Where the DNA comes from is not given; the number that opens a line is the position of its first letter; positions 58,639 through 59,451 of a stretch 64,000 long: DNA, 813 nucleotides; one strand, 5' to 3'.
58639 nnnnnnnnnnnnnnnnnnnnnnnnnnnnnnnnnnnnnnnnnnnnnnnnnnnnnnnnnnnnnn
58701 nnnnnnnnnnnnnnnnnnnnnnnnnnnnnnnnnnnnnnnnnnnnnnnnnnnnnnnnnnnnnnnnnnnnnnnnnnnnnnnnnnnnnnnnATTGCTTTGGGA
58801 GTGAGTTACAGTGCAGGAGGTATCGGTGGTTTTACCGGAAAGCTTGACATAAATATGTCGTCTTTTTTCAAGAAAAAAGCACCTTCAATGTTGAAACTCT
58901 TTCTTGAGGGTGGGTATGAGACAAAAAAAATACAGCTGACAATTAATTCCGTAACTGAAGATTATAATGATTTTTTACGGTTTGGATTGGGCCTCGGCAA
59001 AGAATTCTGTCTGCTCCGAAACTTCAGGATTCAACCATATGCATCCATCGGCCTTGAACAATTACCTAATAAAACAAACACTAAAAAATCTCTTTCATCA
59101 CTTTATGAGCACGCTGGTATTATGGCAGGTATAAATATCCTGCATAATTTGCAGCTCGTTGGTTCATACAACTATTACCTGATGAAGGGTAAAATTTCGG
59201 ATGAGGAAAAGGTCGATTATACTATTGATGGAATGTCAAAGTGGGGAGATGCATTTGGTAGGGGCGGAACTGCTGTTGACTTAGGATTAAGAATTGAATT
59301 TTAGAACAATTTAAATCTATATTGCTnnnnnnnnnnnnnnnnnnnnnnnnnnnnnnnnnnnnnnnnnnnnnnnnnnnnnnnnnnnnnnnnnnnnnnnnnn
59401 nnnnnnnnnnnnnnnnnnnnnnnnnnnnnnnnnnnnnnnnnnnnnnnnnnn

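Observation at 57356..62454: Orphan five-gene envelope operon whose products are all secreted, bounded by two beta-barrel proteins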

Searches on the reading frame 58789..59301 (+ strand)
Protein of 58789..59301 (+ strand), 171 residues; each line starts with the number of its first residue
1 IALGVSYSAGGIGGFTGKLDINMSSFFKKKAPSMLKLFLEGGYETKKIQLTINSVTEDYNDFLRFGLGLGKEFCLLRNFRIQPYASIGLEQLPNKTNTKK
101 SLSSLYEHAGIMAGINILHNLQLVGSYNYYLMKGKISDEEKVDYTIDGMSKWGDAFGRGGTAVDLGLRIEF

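Call 66: search_protein_families(library=pfam, proteins=[window:58789-59301:+], max_evalue=0.1)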
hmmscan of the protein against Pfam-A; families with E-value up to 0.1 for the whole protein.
window:58789-59301:+ (171 aa): 0 families
